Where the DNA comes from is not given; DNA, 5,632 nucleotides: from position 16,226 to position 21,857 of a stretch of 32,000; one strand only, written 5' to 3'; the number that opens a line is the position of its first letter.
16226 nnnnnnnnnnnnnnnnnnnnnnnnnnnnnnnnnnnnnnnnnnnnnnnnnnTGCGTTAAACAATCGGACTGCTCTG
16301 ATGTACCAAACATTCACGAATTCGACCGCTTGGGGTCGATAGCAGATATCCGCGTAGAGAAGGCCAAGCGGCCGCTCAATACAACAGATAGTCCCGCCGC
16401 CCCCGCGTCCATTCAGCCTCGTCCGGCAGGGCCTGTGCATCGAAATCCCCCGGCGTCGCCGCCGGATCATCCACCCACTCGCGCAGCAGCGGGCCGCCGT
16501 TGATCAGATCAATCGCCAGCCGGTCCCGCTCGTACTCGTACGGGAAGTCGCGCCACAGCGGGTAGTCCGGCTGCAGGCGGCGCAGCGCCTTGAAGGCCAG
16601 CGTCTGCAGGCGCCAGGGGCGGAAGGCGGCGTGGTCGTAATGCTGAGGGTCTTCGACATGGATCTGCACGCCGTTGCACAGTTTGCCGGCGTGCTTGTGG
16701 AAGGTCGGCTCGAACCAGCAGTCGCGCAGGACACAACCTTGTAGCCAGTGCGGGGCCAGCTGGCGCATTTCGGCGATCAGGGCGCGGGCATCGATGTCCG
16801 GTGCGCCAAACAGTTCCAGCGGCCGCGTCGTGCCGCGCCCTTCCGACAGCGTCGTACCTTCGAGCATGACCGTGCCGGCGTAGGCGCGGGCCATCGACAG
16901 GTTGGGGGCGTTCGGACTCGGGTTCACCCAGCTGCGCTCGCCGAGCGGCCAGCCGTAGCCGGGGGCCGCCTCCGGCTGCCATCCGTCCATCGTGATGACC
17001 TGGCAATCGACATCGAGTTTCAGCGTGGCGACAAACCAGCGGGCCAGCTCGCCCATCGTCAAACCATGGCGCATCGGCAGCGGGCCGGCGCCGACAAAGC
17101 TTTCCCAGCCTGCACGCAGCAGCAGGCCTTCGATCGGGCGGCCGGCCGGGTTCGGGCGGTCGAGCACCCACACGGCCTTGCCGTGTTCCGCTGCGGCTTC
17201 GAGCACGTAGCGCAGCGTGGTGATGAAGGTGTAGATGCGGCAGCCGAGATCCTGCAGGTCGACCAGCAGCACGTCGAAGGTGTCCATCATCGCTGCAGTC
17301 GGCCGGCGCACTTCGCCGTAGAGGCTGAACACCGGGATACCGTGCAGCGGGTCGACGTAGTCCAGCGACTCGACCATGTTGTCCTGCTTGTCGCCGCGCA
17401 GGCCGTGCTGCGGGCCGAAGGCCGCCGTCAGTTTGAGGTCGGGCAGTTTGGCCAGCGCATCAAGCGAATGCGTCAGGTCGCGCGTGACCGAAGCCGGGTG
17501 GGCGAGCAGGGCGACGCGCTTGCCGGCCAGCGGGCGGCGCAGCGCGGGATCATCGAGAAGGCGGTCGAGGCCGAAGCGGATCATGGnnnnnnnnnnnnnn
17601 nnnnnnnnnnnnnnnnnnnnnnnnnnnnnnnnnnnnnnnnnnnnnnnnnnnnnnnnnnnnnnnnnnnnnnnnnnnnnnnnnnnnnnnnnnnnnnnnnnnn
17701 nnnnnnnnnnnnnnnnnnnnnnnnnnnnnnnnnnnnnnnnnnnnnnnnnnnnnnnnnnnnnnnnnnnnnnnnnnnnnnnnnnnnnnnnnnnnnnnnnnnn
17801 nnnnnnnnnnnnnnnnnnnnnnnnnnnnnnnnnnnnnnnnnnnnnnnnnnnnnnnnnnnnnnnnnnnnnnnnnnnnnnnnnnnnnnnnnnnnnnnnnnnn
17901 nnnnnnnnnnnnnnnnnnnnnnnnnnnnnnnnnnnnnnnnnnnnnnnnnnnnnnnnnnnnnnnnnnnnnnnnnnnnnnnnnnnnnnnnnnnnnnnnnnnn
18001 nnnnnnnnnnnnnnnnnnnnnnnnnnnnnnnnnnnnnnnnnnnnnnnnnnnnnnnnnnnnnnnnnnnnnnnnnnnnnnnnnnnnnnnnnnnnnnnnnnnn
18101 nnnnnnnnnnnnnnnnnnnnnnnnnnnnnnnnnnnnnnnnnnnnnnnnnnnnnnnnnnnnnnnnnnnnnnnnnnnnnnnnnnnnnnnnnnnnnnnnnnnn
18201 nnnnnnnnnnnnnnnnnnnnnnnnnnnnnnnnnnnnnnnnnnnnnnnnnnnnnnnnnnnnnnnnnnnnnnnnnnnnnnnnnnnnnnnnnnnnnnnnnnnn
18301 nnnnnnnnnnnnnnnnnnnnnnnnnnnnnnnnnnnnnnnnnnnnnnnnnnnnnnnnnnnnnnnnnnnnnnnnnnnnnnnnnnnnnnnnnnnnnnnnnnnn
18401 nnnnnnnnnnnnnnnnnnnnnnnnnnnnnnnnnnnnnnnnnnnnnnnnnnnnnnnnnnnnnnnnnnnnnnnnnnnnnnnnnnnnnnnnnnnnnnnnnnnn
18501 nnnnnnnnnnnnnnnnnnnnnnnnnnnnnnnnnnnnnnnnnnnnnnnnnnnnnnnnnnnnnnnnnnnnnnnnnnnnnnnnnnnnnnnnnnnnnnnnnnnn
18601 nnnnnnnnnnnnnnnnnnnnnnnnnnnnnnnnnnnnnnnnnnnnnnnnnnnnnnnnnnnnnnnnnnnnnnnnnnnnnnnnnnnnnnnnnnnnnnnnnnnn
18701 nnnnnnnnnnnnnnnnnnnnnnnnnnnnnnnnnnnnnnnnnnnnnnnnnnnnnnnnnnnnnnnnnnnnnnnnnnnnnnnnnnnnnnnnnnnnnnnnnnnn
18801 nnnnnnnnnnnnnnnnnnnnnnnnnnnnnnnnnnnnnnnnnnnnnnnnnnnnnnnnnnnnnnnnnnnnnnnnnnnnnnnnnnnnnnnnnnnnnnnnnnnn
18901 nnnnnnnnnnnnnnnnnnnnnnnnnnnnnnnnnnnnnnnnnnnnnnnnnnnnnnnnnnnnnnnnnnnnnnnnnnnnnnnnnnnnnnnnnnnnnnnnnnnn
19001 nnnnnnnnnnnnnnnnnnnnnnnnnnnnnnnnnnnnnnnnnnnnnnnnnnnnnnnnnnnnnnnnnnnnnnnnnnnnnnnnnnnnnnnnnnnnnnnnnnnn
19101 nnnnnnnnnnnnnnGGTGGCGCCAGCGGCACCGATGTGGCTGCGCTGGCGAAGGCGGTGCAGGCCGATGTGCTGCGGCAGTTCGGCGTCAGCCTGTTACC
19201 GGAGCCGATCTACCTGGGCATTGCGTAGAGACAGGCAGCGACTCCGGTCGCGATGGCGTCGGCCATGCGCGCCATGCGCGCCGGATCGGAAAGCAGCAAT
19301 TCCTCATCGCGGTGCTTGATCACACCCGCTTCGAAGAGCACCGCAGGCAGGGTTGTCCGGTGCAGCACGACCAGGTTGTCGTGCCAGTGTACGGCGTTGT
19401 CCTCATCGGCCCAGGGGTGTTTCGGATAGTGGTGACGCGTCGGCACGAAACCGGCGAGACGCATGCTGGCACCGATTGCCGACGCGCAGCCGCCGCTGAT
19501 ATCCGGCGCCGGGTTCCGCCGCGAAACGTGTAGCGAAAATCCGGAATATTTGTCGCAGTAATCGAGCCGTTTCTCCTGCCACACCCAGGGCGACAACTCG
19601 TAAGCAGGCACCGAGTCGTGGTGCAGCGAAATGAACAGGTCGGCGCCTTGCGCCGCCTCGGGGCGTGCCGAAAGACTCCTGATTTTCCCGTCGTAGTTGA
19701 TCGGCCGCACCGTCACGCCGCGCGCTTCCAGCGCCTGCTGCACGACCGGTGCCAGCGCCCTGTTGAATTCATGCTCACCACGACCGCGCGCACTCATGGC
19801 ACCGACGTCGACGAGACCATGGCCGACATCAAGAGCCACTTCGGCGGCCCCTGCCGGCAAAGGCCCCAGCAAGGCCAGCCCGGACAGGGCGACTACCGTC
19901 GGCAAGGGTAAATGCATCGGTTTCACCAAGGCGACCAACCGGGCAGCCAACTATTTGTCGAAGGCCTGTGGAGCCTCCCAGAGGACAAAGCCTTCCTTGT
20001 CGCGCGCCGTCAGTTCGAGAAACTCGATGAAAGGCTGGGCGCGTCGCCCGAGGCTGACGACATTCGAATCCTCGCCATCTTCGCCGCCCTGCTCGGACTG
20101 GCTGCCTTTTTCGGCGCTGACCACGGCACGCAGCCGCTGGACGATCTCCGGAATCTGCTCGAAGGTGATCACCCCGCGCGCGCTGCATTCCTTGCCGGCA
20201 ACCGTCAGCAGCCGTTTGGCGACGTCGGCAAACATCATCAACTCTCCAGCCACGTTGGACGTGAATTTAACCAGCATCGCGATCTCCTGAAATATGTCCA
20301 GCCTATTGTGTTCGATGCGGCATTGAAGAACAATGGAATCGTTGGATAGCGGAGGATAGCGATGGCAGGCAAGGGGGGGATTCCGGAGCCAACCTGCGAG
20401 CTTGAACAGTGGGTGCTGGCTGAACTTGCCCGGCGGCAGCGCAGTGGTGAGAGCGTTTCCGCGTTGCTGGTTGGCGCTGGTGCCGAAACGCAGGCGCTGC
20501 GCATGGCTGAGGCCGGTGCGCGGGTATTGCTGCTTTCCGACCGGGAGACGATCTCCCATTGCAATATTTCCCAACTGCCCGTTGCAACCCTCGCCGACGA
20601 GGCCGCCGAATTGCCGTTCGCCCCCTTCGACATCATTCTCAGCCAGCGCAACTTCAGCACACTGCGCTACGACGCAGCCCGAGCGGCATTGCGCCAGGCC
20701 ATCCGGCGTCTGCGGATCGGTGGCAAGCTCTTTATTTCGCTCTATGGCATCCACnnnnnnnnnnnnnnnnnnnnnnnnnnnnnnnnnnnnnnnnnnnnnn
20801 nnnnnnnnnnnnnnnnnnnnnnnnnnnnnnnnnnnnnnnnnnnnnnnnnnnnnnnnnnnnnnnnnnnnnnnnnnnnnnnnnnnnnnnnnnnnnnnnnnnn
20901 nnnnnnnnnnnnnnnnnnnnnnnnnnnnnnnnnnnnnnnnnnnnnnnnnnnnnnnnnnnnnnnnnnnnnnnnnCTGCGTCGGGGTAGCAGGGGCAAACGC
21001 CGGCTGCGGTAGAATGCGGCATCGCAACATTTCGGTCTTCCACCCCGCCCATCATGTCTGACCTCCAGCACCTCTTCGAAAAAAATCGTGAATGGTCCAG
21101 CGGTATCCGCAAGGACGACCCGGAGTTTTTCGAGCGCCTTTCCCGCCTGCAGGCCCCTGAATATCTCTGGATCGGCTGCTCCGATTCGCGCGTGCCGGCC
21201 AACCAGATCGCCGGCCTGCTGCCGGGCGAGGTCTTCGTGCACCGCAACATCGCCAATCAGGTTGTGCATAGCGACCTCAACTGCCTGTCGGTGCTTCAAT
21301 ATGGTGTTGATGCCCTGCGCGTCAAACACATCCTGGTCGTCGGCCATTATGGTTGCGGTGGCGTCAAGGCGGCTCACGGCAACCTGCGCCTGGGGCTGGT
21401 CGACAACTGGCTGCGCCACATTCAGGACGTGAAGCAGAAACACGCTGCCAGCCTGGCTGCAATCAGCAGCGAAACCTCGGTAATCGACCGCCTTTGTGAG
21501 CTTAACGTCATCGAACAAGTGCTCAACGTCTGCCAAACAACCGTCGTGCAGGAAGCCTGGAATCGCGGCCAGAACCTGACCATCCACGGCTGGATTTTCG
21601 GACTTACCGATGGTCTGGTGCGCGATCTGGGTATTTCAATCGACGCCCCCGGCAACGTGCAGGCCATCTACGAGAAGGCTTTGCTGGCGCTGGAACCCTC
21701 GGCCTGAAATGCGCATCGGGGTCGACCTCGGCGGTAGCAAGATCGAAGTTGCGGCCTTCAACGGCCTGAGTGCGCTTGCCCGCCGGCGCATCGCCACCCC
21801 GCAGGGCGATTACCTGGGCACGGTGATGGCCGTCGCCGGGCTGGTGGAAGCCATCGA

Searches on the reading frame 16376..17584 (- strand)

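Call 89: search_protein_families(library=pfam, proteins=[window:16376-17584:-], max_evalue=0.0001)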
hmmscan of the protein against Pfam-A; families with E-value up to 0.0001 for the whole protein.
window:16376-17584:- (402 aa): 2 families
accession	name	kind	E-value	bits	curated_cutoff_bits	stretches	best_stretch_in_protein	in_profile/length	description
PF07075.17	NamZ_N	-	3.8e-75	252.2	26.9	1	24-229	1-202/203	Exo-beta-N-acetylmuramidase NamZ, N-terminal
PF20732.2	NamZ_C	-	3.2e-44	151.8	25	1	234-402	2-152/152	Exo-beta-N-acetylmuramidase NamZ, C-terminal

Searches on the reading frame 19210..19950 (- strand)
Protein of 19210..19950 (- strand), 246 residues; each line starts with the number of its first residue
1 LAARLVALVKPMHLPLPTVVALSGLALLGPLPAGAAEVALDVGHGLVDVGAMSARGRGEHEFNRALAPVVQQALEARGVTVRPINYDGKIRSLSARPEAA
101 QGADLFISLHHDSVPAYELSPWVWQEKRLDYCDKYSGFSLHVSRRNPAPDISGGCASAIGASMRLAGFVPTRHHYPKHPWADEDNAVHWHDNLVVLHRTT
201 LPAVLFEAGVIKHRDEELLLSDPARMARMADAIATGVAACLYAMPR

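Call 90: search_protein_families(library=pfam, proteins=[window:19210-19950:-], max_evalue=0.0001)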
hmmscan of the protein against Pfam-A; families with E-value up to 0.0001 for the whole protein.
window:19210-19950:- (246 aa): 1 family
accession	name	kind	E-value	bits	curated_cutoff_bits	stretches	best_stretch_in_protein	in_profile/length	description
PF01520.23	Amidase_3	-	1.3e-24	87.6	27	1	38-238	1-173/174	N-acetylmuramoyl-L-alanine amidase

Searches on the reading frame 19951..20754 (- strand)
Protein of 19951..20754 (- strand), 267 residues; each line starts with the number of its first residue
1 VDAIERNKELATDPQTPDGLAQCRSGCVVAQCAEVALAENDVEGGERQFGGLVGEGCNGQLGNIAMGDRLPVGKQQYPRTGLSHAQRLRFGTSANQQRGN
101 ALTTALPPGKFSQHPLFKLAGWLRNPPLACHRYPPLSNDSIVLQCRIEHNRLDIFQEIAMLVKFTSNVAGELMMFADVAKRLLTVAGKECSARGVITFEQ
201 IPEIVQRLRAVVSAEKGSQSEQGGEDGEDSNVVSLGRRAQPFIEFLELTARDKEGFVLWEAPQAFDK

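Call 17: search_protein_families(library=pfam, proteins=[window:19951-20754:-])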
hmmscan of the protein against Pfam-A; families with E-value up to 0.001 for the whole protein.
window:19951-20754:- (267 aa): 1 family
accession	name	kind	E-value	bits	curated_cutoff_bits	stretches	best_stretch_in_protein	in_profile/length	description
PF08895.16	DUF1840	-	4e-21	75.8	25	1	160-259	1-108/108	Domain of unknown function (DUF1840)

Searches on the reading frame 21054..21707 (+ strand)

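Call 90: search_protein_families(library=pfam, proteins=[window:21054-21707:+], max_evalue=0.0001)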
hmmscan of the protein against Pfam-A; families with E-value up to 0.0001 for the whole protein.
window:21054-21707:+ (217 aa): 1 family
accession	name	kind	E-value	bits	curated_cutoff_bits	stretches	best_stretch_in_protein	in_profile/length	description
PF00484.24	Pro_CA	-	3.2e-52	177.4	25.7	1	37-189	1-156/156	Carbonic anhydrase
